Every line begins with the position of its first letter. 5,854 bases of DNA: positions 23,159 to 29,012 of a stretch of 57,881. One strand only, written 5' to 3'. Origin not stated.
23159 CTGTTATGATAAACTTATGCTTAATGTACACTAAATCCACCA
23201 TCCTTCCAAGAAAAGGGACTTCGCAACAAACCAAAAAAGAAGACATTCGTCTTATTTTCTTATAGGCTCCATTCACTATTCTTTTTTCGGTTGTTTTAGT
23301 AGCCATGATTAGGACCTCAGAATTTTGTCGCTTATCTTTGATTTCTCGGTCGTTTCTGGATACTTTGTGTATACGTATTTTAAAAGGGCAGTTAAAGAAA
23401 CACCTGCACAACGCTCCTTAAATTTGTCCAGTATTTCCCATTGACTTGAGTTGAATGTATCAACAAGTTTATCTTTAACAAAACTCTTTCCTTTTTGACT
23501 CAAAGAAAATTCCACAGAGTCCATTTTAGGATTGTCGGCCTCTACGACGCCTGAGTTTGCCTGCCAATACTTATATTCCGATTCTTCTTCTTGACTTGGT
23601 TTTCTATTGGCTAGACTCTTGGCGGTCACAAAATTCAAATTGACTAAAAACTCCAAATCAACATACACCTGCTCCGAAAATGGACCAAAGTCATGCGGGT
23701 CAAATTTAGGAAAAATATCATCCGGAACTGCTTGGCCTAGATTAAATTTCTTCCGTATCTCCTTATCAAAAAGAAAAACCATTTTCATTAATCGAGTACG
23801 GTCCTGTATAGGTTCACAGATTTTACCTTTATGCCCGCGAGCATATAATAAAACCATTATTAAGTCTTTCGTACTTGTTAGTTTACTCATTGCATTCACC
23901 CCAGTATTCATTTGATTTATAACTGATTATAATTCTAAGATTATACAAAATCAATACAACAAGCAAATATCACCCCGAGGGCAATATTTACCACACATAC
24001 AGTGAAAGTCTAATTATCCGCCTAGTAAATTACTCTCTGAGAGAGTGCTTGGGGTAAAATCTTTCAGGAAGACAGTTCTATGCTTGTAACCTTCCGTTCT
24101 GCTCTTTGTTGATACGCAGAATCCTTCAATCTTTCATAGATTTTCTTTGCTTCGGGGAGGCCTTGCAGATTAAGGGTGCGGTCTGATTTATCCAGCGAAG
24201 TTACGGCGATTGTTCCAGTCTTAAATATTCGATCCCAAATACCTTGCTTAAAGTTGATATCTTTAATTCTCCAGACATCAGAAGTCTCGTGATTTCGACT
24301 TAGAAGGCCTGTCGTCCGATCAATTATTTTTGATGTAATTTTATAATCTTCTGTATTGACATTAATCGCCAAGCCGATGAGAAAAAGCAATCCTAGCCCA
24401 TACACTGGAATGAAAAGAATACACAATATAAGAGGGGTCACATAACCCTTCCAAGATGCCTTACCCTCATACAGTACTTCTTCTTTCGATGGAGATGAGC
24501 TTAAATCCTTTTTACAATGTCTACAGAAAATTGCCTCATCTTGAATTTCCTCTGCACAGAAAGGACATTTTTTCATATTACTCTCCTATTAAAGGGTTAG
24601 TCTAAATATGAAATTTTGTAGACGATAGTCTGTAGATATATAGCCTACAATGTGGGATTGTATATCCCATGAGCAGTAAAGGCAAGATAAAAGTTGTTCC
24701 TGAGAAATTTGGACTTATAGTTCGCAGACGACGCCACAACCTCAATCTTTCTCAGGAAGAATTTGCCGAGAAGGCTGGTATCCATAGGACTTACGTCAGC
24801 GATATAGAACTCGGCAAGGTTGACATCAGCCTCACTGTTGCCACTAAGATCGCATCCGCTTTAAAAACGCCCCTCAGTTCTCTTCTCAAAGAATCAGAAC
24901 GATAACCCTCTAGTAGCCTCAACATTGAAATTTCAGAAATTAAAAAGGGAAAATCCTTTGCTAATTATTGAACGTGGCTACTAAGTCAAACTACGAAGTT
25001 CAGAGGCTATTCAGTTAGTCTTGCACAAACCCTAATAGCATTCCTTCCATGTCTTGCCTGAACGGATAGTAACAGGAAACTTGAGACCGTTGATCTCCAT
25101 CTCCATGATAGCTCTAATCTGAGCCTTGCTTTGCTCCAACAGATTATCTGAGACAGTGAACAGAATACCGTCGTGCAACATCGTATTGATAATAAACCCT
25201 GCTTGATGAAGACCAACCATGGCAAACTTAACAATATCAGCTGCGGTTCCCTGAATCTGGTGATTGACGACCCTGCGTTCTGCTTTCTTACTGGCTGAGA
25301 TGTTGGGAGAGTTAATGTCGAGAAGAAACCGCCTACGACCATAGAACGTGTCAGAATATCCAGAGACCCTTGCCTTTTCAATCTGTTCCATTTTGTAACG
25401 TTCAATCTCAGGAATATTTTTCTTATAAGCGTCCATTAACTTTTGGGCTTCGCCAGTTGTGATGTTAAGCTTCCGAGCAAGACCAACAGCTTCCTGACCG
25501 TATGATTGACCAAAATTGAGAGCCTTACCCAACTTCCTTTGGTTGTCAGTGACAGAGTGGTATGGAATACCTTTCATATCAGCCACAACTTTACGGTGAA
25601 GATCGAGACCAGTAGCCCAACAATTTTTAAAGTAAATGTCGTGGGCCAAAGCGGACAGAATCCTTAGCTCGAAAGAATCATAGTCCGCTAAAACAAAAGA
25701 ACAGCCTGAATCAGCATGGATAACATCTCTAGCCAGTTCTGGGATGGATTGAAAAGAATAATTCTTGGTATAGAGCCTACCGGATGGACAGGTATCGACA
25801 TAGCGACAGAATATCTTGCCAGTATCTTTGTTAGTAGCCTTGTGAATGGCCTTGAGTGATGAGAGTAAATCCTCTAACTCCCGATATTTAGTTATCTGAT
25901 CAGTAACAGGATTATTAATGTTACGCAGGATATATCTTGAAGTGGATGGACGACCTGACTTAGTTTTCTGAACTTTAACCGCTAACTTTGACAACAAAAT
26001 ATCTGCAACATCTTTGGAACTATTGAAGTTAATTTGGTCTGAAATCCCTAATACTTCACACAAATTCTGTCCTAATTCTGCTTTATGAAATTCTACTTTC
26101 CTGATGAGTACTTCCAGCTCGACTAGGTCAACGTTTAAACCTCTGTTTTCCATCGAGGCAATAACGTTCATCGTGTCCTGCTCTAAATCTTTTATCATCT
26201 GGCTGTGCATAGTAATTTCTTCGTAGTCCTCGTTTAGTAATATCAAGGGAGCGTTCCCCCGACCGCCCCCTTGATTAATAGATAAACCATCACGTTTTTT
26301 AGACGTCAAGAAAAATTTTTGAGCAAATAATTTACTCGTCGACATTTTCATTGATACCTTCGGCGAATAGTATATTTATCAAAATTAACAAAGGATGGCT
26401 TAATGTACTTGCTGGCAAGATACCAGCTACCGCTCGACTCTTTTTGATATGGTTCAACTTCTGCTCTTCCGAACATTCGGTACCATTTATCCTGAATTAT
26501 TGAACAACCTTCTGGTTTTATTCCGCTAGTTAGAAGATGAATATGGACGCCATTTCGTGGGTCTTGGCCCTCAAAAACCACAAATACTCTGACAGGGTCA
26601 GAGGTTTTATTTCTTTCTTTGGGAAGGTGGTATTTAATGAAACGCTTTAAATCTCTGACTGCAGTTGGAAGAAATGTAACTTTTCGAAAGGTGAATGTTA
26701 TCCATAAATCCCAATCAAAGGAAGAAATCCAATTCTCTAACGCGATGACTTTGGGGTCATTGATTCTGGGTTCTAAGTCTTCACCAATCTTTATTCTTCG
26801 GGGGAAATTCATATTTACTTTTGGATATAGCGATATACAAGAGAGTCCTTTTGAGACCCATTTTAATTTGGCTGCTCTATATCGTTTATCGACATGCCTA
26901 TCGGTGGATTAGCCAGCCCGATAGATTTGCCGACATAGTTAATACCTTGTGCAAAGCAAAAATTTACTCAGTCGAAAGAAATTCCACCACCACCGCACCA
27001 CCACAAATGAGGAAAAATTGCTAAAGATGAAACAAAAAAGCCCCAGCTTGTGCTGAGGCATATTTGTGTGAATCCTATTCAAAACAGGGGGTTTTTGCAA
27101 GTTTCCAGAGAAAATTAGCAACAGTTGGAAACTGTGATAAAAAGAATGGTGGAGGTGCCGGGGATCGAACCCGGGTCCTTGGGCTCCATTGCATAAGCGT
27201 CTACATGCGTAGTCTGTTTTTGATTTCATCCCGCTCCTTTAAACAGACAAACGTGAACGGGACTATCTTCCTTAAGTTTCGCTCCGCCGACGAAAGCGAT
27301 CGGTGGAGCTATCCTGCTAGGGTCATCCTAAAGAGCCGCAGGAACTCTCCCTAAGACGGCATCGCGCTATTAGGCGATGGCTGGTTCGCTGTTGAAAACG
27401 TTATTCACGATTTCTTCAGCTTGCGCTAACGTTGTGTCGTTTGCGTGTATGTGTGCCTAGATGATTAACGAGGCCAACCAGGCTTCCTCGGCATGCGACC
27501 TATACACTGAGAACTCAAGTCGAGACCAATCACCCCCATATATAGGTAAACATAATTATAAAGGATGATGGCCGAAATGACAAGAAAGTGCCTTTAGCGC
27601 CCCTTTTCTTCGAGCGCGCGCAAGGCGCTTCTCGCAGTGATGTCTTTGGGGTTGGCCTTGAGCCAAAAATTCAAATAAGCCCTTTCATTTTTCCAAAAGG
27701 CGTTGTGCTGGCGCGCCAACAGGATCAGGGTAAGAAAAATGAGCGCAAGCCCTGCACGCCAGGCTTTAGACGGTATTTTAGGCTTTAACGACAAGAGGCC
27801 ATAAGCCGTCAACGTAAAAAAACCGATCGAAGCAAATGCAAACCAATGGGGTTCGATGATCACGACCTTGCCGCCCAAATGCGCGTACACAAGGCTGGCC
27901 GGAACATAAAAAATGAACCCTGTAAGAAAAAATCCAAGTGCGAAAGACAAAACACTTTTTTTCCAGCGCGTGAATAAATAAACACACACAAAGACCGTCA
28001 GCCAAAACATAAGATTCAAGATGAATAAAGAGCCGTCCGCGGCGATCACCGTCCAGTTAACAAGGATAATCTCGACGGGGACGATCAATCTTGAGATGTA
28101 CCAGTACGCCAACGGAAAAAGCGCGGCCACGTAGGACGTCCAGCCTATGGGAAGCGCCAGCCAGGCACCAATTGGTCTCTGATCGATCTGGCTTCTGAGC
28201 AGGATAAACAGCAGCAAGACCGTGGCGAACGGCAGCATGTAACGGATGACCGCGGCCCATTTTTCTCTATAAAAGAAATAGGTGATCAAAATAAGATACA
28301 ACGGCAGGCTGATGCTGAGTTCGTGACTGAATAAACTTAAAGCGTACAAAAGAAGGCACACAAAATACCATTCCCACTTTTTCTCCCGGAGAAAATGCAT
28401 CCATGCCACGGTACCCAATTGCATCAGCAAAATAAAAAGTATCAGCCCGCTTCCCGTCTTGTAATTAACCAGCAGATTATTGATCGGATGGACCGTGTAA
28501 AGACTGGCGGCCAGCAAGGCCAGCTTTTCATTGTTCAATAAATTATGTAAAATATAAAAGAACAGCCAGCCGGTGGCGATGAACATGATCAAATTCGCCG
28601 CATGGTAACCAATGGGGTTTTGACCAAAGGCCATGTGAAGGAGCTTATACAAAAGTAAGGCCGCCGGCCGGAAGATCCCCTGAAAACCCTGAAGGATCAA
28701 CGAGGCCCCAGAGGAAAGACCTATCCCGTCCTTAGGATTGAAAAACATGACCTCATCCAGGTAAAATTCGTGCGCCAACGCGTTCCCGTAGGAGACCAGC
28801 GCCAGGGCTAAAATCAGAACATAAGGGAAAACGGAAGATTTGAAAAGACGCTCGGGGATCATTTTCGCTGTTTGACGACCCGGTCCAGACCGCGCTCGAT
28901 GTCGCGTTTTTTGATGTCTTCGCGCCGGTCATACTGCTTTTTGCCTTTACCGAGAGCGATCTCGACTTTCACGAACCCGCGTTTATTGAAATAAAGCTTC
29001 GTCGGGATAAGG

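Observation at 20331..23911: Four tightly coupled genes ending in a SIR2-like protein on the ssrA island: a candidate undescribed SIR2-based defence system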

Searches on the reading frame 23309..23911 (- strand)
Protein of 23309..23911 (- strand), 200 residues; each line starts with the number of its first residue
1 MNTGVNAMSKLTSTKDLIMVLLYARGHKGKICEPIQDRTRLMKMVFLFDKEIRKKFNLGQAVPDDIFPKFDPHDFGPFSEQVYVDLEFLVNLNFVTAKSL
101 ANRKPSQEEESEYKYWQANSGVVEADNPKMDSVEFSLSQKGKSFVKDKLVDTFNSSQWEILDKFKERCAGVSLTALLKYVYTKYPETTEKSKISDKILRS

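Call 4: search_protein_families(library=pfam, proteins=[window:23309-23911:-], max_evalue=1)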
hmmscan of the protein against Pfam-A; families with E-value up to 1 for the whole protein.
window:23309-23911:- (200 aa): 1 family
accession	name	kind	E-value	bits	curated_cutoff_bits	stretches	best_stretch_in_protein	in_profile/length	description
PF00538.25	Linker_histone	-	0.023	15.3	22.4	1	161-193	12-42/74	linker histone H1 and H5 family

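Call 5: search_protein_families(library=padloc, proteins=[window:23309-23911:-], max_evalue=1)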
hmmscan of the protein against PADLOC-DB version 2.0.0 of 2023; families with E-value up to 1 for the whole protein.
window:23309-23911:- (200 aa): 3 families
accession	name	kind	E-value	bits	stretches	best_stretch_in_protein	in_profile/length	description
PDLC04505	PDC-M19A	-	6.1e-10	37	2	123-199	54-132/294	-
PDLC03184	Specificity_I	-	0.0048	13.6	1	39-98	431-482/554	Type I specificity subunit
PDLC03695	HEase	-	0.017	13.3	1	114-184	2-71/192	homing endonuclease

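Call 6: search_protein_families(library=ncbifam, proteins=[window:23309-23911:-], max_evalue=1)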
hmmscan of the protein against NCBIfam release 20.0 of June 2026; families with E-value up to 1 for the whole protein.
window:23309-23911:- (200 aa): 0 families

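Call 35: search_solved_structures(query=A3, max_evalue=10, show_alignments=3)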
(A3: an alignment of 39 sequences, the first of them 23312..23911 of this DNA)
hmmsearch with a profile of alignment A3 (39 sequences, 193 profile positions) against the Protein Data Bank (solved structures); distinct sequences matched with E-value up to 10: 0.

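Call 37: search_protein_families(library=pfam, alignment_id=A3, max_evalue=0.1)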
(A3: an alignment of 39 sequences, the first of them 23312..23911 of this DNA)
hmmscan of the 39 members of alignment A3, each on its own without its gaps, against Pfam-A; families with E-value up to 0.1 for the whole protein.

A. member 1, window:23312-23911:- (200 aa): 1 family
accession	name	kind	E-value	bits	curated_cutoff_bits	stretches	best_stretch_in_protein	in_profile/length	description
PF00538.25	Linker_histone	-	0.023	15.3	22.4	1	161-193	12-42/74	linker histone H1 and H5 family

B. families by the number of members that match (of 39 scanned): 16 families
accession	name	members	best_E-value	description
PF13274.11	SocA_Panacea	22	1.2e-07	Antitoxin SocA-like, Panacea domain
PF14337.13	Abi_alpha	4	0.0024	Abortive infection alpha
PF02334.22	RTP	3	0.017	Replication terminator protein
PF10523.15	BEN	2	0.00072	BEN domain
PF00538.25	Linker_histone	2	0.023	linker histone H1 and H5 family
PF23150.1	CFAP61_dimer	1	0.00084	CFAP61 dimerisation domain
PF19777.4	DUF6263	1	0.003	Family of unknown function (DUF6263)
PF11032.14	ApoM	1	0.01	ApoM domain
PF21728.3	PADR1_N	1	0.019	PADR1, N-terminal helical domain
PF09756.15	DDRGK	1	0.021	DDRGK domain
PF21907.4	SAM_CEP-1_C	1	0.023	CEP-1 C-terminal SAM domain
PF04358.19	DsrC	1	0.044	DsrC like protein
PF04692.18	PDGF_N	1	0.05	Platelet-derived growth factor, N terminal region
PF11304.13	DUF3106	1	0.092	Protein of unknown function (DUF3106)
PF23880.1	DUF7233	1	0.095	Domain of unknown function (DUF7233)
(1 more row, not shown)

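Call 39: find_homologous_proteins(query=window:23312-23911:-, max_evalue=0.001)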
Query window:23312-23911:- (200 aa): 121 proteins with E <= 0.001 among 173 candidates; the best 120 are listed.
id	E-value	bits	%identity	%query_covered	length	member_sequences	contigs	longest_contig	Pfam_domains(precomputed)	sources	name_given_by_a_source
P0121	8.0e-99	347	100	80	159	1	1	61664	-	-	-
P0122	2.0e-66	241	60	96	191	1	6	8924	-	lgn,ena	-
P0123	2.5e-64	235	55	96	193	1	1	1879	-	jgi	jgi:uncharacterized protein YwgA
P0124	2.2e-63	231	57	96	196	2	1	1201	-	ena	-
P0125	3.6e-63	231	58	96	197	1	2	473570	-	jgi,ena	-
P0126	6.4e-63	230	55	96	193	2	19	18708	-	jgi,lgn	jgi:uncharacterized protein YwgA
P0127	7.0e-63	230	54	97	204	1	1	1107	-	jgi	jgi:hypothetical protein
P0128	3.1e-62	228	58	95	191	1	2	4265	-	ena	-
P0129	8.7e-62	226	53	96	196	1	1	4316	-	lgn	-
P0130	9.7e-62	226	56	96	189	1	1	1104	-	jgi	-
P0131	1.9e-61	225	54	96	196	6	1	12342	-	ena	-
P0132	4.2e-61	224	54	95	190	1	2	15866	-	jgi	jgi:uncharacterized protein YwgA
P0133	4.9e-61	224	56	96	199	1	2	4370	-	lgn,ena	-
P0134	8.1e-61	223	57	96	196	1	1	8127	-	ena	-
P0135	1.7e-60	222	55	96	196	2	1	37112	-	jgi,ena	-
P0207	9.7e-51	190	52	96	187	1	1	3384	PF13274.12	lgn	-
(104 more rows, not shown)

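Call 50: predict_structure(alignment_id=A5)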
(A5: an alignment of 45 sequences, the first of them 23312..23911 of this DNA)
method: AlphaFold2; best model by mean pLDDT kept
length: 200 residues; sequences in the alignment: 45
mean_pLDDT: 83.2   pTM: 0.83
mean pLDDT of the five models: 83.2, 81.5, 79.9, 79.8, 79.6
residues with pLDDT >= 90: 98; 70-90: 62; 50-70: 31; < 50: 9
segments of 3 or more residues with pLDDT < 50: 1-3, 71-76
pLDDT, mean of each block of 10 residues (from residue 1): 58 95 97 95 92 88 73 53 93 96 85 80 64 95 96 94 96 85 71 58
secondary structure, 60 per line:
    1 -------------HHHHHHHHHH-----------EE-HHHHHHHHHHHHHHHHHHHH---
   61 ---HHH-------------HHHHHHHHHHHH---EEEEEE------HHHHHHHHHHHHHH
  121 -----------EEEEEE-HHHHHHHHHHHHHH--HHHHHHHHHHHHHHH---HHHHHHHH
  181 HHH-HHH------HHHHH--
elements in order: H14-23 H38-57 H80-91 E95-100 H107-120 E132-137 H139-152 H155-169 H173-183 H194-198

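Call 54: fold_search(model_id=the predicted structure, library=pdb)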
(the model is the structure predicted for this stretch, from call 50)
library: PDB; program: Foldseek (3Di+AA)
matches with E <= 10: 437; with E <= 0.001: 0
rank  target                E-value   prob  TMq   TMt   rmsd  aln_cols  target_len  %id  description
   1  7yk3_B                6.7e-03  0.97  0.34  0.36   9.3       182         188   14  Crystal structure of DarTG toxin-antitoxin complex from Mycobacterium tuberculosis (released 2023-05-31)
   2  7yk3_D                2.3e-02  0.92  0.33  0.35   7.8       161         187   12  Crystal structure of DarTG toxin-antitoxin complex from Mycobacterium tuberculosis (released 2023-05-31)
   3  1bm9_A                2.4e-01  0.47  0.28  0.41   9.5       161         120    7  REPLICATION TERMINATOR PROTEIN FROM BACILLUS SUBTILIS (released 1999-01-06)
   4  5x11_E                3.4e-01  0.75  0.30  0.32   7.4       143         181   16  Crystal structure of Bacillus subtilis PadR in complex with operator DNA (released 2017-11-22)
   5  1j0r_A                4.9e-01  0.30  0.28  0.43  11.2       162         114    7  Crystal structure of the replication termination protein mutant C110S (released 2003-11-20)
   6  9bcx_F                5.2e-01  0.16  0.25  0.14  11.5       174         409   11  Cryo-EM structure of the S. cerevisiae ORC-Cdc6-Mcm2-7-DNA complex with a fully closed Mcm2-Mcm5 DNA entry gate (released 2025-01-01)
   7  4eju_A                5.5e-01  0.28  0.17  0.22   9.5        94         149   15  Staphylococcus epidermidis TcaR full length (released 2013-05-08)
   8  8phu_PI               5.8e-01  0.03  0.12  0.08  24.8       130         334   15  Asymmetric structure of the portal-containing cap of the Borrelia bacteriophage BB1 procapsid (released 2023-07-19)
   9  8ylm_A                6.2e-01  0.44  0.27  0.33   8.1       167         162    9  Crystal structure of Deinococcus radiodurans HucR in complex with uric acid (released 2024-11-13)
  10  1j0r_B                6.2e-01  0.28  0.27  0.41   9.5       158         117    7  Crystal structure of the replication termination protein mutant C110S (released 2003-11-20)
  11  4uje_BK               6.2e-01  0.09  0.12  0.20  10.9        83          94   10  Regulation of the mammalian elongation cycle by 40S subunit rolling: a eukaryotic-specific ribosome rearrangement (released 2014-07-16)
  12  6bw5_C                6.2e-01  0.08  0.17  0.10  17.0       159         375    9  Human GPT (DPAGT1) in complex with tunicamycin (released 2018-02-21)
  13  5x11_G                7.4e-01  0.57  0.30  0.33   7.2       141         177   16  Crystal structure of Bacillus subtilis PadR in complex with operator DNA (released 2017-11-22)
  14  8zp4_E                7.4e-01  0.16  0.27  0.15  11.7       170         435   10  Cryo-EM structure of origin recognition complex (Orc1 to 5) with ARS1 DNA bound (released 2025-04-16)
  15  3hds_A                8.8e-01  0.04  0.13  0.18  12.0       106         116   10  Crystal structure of 4-methylmuconolactone methylisomerase in complex with MES (released 2009-09-29)
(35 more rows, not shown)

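Call 93: search_protein_families(library=phrogs, proteins=[window:23312-23911:-], max_evalue=0.01)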
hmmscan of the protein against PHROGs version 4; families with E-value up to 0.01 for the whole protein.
window:23312-23911:- (200 aa): 2 families
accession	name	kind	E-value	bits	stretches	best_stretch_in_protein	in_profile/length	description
phrog_14939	-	unknown function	4.1e-09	37.1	1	37-104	23-80/313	-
phrog_24871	-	unknown function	0.00034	21.4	1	14-127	34-129/159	-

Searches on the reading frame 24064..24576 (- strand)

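Call 44: search_protein_families(library=pfam, proteins=[window:24064-24576:-], max_evalue=0.01)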
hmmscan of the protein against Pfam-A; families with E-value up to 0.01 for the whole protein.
window:24064-24576:- (170 aa): 6 families
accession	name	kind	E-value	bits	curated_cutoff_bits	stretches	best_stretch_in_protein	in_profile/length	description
PF03703.20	bPH_2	-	3.5e-11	43.6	22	1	75-150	4-78/78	Bacterial PH domain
PF13248.11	Zn_ribbon_3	-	8.2e-05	22.4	27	1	1-24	2-25/26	zinc-ribbon domain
PF12773.13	DZR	-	0.00025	21.6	27.3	1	4-26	1-23/45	Double zinc ribbon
PF13240.11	Zn_Ribbon_1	-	0.0005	20.2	25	1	3-21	1-19/23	zinc-ribbon domain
PF18912.6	DZR_2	-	0.0048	17.2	27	1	3-26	9-32/56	Double zinc ribbon domain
PF05605.18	zf-Di19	-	0.0095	16.6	27.5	0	3-24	4-24/54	Drought induced 19 protein (Di19), zinc-binding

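Call 93: search_protein_families(library=phrogs, proteins=[window:24064-24576:-], max_evalue=0.01)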
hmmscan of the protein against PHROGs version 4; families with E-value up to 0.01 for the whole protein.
window:24064-24576:- (170 aa): 6 families
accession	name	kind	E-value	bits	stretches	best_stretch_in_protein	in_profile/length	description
phrog_3707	-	moron, auxiliary metabolic gene and host takeover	1.2e-20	74.9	1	30-160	10-139/142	membrane-flanked domain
phrog_8436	-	unknown function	2.8e-10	41.3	1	1-37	63-102/110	-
phrog_8032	-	unknown function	4.1e-08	34.6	1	2-34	74-106/173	-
phrog_31852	-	unknown function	1.2e-06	29.9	1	2-27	95-120/121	-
phrog_23817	-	unknown function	2.7e-06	28.5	1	2-68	6-54/110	-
phrog_1788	-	unknown function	3.6e-06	28.2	1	1-27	17-43/133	-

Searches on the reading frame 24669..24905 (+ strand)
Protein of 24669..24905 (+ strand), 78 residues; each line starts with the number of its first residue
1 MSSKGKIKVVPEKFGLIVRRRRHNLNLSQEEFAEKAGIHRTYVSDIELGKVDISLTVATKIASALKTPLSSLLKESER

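Call 44: search_protein_families(library=pfam, proteins=[window:24669-24905:+], max_evalue=0.01)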
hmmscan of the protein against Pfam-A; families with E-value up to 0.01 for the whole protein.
window:24669-24905:+ (78 aa): 6 families
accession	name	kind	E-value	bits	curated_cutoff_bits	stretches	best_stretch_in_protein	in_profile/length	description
PF01381.28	HTH_3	-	7.2e-16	58.4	23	1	19-70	2-53/55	Helix-turn-helix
PF13560.12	HTH_31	-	5.8e-10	39.8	27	1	14-68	2-57/64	Helix-turn-helix domain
PF12844.13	HTH_19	-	8.9e-07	29.2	30.2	1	19-73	5-59/64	Helix-turn-helix domain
PF13443.12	HTH_26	-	0.00013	22.6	22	1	24-73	8-58/63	Cro/C1-type HTH DNA-binding domain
PF13744.12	HTH_37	-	0.0029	17.8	27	1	17-52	22-57/80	Helix-turn-helix domain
PF13413.12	HTH_25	-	0.0071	16.6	24.6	0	19-52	3-36/62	Helix-turn-helix domain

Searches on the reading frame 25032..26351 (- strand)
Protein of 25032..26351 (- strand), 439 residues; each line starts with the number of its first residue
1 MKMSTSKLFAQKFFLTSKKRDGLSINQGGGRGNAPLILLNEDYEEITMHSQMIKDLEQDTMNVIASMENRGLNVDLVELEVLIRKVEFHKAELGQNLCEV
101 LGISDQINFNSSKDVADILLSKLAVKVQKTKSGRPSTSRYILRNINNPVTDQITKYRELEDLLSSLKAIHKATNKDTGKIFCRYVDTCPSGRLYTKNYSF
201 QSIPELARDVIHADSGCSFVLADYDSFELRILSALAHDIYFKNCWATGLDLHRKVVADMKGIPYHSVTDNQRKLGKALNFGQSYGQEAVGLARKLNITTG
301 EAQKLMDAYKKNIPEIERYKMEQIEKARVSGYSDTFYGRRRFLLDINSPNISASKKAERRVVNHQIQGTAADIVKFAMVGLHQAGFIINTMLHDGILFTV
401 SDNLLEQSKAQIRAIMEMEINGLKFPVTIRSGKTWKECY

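Call 44: search_protein_families(library=pfam, proteins=[window:25032-26351:-], max_evalue=0.01)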
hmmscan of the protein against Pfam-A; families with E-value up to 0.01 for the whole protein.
window:25032-26351:- (439 aa): 1 family
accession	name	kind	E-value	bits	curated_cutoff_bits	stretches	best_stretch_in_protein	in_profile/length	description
PF00476.26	DNA_pol_A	-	7.3e-76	256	34.3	1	83-437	8-381/381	DNA polymerase family A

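Call 93: search_protein_families(library=phrogs, proteins=[window:25032-26351:-], max_evalue=0.01)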
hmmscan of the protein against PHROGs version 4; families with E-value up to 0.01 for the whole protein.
window:25032-26351:- (439 aa): 9 families
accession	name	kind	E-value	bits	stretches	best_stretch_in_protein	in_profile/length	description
phrog_17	-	DNA, RNA and nucleotide metabolism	8.9e-57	193.9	1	52-439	835-1234/1445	DNA polymerase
phrog_2573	-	DNA, RNA and nucleotide metabolism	1.3e-29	104.4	1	217-417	17-246/336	DNA polymerase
phrog_5995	-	DNA, RNA and nucleotide metabolism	1.8e-25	90.9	1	283-421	5-149/236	DNA polymerase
phrog_10285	-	DNA, RNA and nucleotide metabolism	3.7e-20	73.2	1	204-418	42-298/321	DNA polymerase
phrog_12241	-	DNA, RNA and nucleotide metabolism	9.7e-08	32.4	1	52-212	313-500/502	DNA polymerase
phrog_23226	-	DNA, RNA and nucleotide metabolism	3.8e-07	30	1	266-324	412-471/611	DNA polymerase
phrog_15971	-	DNA, RNA and nucleotide metabolism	1.1e-06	29.1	1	93-404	32-329/376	DNA polymerase I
phrog_35406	-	DNA, RNA and nucleotide metabolism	4.6e-06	27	1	266-385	103-222/320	DNA polymerase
phrog_7766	-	DNA, RNA and nucleotide metabolism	0.00013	22.5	1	363-420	109-165/186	DNA polymerase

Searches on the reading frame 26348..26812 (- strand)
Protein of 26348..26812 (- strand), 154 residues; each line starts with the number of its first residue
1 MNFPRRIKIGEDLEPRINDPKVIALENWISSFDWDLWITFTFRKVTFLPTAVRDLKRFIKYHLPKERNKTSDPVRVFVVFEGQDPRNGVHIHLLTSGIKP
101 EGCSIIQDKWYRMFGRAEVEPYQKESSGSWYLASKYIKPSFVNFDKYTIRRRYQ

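Call 44: search_protein_families(library=pfam, proteins=[window:26348-26812:-], max_evalue=0.01)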
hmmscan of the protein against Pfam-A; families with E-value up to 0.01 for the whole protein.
window:26348-26812:- (154 aa): 1 family
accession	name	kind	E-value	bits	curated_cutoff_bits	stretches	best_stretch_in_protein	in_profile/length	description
PF23343.2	REP_ORF2-G2P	-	1.2e-06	29.2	27.8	1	36-132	2-91/99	Replication-associated protein ORF2/G2P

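Call 93: search_protein_families(library=phrogs, proteins=[window:26348-26812:-], max_evalue=0.01)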
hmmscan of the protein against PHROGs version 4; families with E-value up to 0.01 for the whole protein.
window:26348-26812:- (154 aa): 1 family
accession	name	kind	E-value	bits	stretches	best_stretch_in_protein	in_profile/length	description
phrog_3584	-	DNA, RNA and nucleotide metabolism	4.6e-06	27.2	1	35-133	69-170/265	replication initiation protein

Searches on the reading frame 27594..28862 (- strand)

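Call 44: search_protein_families(library=pfam, proteins=[window:27594-28862:-], max_evalue=0.01)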
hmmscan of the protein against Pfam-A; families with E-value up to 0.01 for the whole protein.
window:27594-28862:- (422 aa): 1 family
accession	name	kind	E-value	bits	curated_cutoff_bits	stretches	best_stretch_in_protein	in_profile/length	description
PF13231.12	PMT_2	-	3.1e-06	27.9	26.1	1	66-221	4-153/160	Dolichyl-phosphate-mannose-protein mannosyltransferase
